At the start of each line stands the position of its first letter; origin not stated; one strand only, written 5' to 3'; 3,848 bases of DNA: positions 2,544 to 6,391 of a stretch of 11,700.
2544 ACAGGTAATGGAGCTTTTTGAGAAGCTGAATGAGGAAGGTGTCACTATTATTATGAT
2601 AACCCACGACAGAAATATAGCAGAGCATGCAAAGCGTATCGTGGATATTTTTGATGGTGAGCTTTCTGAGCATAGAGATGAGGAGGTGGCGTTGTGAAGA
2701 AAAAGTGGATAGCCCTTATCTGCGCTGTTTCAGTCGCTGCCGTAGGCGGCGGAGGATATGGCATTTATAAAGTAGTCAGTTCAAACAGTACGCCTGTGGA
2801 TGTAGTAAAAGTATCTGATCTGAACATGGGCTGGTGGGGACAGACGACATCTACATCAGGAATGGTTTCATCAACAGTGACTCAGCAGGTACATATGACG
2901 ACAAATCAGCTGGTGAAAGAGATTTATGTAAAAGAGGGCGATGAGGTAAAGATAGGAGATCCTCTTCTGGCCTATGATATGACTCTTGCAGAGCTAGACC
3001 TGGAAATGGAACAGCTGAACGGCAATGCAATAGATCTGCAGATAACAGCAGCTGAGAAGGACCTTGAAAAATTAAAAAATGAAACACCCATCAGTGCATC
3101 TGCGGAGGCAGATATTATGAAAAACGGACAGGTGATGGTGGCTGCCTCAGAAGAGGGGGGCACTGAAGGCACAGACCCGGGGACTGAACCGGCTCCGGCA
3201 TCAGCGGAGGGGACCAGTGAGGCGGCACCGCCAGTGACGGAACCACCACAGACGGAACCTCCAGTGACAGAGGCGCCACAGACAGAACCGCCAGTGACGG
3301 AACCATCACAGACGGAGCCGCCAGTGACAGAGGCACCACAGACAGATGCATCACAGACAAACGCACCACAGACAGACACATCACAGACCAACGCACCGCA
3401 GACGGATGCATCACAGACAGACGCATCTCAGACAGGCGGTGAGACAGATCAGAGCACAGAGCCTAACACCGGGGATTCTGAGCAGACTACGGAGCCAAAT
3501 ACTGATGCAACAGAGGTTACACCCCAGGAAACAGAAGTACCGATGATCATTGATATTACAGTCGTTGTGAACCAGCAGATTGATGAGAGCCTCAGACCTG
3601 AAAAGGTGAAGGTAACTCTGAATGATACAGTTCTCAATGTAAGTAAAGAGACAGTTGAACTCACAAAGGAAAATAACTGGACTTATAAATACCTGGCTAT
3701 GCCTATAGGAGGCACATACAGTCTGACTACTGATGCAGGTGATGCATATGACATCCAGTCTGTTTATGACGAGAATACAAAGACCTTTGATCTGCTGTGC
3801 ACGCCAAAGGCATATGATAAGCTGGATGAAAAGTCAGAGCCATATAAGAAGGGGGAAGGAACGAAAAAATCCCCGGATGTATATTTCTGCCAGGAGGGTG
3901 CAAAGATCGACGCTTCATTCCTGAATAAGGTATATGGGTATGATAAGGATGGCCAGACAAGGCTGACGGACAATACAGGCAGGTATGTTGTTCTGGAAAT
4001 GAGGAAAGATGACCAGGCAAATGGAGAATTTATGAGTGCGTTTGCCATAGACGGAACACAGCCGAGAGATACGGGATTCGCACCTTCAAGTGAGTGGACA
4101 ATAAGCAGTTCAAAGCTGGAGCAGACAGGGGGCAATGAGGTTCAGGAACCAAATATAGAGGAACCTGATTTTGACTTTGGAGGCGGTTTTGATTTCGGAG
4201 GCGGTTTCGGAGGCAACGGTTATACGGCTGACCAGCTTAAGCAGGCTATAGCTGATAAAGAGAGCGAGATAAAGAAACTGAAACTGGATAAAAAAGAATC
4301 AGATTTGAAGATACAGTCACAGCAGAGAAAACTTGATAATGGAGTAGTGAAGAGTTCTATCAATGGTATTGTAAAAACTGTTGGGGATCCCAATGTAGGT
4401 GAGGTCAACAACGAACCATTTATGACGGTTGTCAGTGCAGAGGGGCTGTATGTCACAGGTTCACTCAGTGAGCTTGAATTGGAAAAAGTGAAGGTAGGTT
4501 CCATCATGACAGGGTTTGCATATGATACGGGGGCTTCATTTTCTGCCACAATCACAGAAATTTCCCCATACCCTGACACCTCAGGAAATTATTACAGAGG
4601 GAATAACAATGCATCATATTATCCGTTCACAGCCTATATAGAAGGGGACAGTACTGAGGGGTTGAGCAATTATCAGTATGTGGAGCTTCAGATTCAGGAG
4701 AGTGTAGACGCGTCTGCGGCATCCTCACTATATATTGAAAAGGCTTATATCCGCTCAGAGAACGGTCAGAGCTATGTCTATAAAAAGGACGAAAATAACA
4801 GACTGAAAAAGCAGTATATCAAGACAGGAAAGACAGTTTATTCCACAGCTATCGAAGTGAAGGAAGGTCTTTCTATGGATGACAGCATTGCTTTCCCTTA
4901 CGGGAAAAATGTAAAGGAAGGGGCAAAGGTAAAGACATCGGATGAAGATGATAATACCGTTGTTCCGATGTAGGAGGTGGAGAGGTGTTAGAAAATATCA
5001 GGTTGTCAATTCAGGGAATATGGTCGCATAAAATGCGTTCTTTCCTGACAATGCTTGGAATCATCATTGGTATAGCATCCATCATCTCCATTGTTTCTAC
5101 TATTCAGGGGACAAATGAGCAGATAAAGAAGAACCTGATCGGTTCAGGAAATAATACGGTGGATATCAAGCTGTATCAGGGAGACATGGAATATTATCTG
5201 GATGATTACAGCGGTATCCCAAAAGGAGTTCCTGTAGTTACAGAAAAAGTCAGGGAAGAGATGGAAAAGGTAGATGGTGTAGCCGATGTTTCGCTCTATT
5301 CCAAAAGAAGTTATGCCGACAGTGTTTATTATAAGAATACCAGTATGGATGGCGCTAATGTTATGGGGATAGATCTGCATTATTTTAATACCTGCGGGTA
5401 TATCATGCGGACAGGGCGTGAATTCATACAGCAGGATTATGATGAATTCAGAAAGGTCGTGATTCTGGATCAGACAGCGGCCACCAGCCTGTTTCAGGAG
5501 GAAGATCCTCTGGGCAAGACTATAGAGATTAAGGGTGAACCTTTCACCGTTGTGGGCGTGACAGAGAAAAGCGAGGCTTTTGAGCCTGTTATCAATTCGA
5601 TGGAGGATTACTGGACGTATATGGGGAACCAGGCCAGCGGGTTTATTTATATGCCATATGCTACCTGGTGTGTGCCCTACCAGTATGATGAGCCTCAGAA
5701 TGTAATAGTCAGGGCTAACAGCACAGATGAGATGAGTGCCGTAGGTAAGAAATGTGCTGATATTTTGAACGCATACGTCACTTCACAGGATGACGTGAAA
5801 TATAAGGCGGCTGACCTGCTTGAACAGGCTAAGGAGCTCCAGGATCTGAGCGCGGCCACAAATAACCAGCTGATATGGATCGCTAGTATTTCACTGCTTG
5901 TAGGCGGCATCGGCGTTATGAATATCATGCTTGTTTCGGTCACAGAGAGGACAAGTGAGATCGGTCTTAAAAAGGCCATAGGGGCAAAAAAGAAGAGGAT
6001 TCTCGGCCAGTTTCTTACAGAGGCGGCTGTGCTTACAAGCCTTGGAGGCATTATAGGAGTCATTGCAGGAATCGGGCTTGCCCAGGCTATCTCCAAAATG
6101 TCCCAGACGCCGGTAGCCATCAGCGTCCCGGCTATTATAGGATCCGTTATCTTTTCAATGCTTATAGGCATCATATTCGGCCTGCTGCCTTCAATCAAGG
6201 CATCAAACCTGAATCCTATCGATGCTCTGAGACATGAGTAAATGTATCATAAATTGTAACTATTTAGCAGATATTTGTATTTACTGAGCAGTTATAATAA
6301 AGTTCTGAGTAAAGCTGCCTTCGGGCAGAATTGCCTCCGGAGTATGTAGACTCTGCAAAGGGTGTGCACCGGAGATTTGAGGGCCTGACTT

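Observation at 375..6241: Dual-adaptor, split MacB-type ABC system: MFP1 - ATPase - MFP2 - FtsX permease in one translationally coupled operon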

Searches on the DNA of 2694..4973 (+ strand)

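Call 42: search_rna_families(source=L001, start=6600, end=14100, threshold=evalue, max_evalue=0.1)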
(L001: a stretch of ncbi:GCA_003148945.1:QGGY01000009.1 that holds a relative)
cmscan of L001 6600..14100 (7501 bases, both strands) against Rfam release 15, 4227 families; matches with E-value up to 0.1: 1.
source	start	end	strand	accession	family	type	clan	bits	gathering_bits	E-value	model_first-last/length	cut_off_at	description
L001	6887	7151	-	RF04119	MIR1858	Gene; miRNA;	-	33.1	137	0.011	1-197/197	no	MIR1858 microRNA precursor family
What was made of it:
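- Tried and rejected: Only a spurious miRNA hit well below threshold (call 42), so no riboswitch or leader was found.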

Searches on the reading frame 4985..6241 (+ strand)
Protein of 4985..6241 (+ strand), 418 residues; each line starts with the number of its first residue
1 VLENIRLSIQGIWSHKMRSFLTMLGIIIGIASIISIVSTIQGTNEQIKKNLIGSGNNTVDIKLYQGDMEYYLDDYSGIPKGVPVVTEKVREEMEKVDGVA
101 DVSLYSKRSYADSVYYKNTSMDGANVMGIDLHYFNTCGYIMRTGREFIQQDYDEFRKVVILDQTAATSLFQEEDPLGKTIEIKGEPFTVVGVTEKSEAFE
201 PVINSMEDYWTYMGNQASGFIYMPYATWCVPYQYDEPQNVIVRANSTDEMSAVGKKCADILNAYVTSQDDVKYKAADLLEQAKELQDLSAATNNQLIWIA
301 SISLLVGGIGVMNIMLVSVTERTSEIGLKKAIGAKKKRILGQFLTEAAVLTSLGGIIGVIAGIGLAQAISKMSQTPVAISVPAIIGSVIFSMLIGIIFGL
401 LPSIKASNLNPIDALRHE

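Call 8: search_protein_families(library=pfam, proteins=[window:4985-6241:+], max_evalue=0.01)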
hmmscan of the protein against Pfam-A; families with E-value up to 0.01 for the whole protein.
window:4985-6241:+ (418 aa): 2 families
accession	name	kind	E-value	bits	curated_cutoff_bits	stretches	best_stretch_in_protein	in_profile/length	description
PF12704.14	MacB_PCD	-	1.2e-34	120.9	27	1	19-255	1-202/207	MacB-like periplasmic core domain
PF02687.27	FtsX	-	7.9e-23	81.2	25.5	1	299-411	3-120/120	FtsX-like permease C-terminal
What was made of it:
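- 4985..6241 (+): MacB-type permease (YknZ/Spr0695 type), 418 aa, GTG start. 4 TM helices with the extracytoplasmic MacB_PCD between TM1 and TM2. MacB_PCD 1.2e-34 (residues 19-255) and FtsX 7.9e-23 (residues 299-411) (call 8).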

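Call 9: search_protein_families(library=ncbifam, proteins=[window:4985-6241:+], max_evalue=0.01)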
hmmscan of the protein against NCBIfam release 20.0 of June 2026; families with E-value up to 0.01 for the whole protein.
window:4985-6241:+ (418 aa): 8 families
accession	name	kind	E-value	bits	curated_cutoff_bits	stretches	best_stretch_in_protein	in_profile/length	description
NF007826.0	PRK10535.1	equivalog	4.5e-53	180.5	966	1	5-418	258-648/648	macrolide ABC transporter ATP-binding protein/permease MacB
TIGR03434.1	ADOP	subfamily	4.7e-39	134.1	622.3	1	84-418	476-803/803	ADOP family duplicated permease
TIGR02212.1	lolCE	equivalog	1.2e-11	44.2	362.45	1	19-418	24-411/411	lipoprotein-releasing ABC transporter permease subunit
TIGR01185.1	devC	equivalog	1.6e-08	33.9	290.35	1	300-412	265-377/380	ABC transporter permease DevC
NF008076.0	PRK10814.1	exception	1.5e-07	30.8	473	1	296-418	267-399/399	lipoprotein-releasing ABC transporter permease subunit LolC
NF038347.1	FtsX_Gpos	exception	4.9e-05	22.8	225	1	239-404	123-288/296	permease-like cell division protein FtsX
NF038346.1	FtsX_actino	exception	0.0001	21.8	250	1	277-405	164-296/308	permease-like cell division protein FtsX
TIGR00439.2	FtsX_Gneg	equivalog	0.00044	19.5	255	1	297-376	170-250/292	permease-like cell division protein FtsX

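Call 37: search_solved_structures(query=window:4985-6241:+, max_evalue=0.001)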
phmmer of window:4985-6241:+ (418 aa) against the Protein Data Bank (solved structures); distinct sequences matched with E-value up to 0.001: 12.
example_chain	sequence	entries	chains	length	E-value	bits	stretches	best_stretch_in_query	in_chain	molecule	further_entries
5lil_A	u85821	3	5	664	5.9e-56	193.6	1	2-417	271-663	Macrolide export ATP-binding/permease protein MacB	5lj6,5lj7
5xu1_M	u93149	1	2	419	6.1e-54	187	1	3-418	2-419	ABC transporter permeae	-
5gko_A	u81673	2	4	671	1.2e-51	179.4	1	5-417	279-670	Macrolide export ATP-binding/permease protein MacB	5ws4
5nik_J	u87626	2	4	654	3.5e-38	135.1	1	7-418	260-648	Macrolide export ATP-binding/permease protein MacB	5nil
3ftj_A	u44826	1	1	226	3.2e-13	52.9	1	114-212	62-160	Macrolide export ATP-binding/permease protein macB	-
9o9x_C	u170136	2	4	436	4.4e-10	42.6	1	295-372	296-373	ABC transporter permease YtrF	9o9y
5f9q_A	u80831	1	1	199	4.6e-08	35.9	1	90-263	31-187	Macrolide export ATP-binding/permease protein YknZ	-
9qgy_M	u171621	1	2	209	4.9e-05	25.9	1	116-199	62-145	Macrolide export ATP-binding/permease protein MacB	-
5lj8_A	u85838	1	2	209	5.2e-05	25.9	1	116-199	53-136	Macrolide export ATP-binding/permease protein MacB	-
5c59_A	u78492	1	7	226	5.8e-05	25.7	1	116-199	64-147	Macrolide export ATP-binding/permease protein MacB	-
7arh_C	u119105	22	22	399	0.00011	24.9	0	292-418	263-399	Lipoprotein-releasing ABC transporter permease subunit LolC | Lipo-releasing system transmembrane protein lolC | Lipoprotein-releasing system transmembrane prot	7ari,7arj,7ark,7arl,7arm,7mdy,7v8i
9w37_A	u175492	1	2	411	0.0004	23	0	302-372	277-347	LolF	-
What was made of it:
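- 4985..6241 (+): MacB 5lil 5.9e-56 and Spr0695 5xu1_M 6.1e-54, both full length (call 37).
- On MacB-type (type VII) ABC transporter permease: Full-length matches to MacB and Spr0695 (call 37).
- Closest known: Spr0693-Spr0694-Spr0695 of Streptococcus pneumoniae. Same: The window permease aligns full-length with Spr0695 (6.1e-54, call 37).
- The permease is far closer to MacB and Spr0695 (about 1e-54) than to FtsX (22.8 bits against a cut-off of 225; calls 9, 37).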
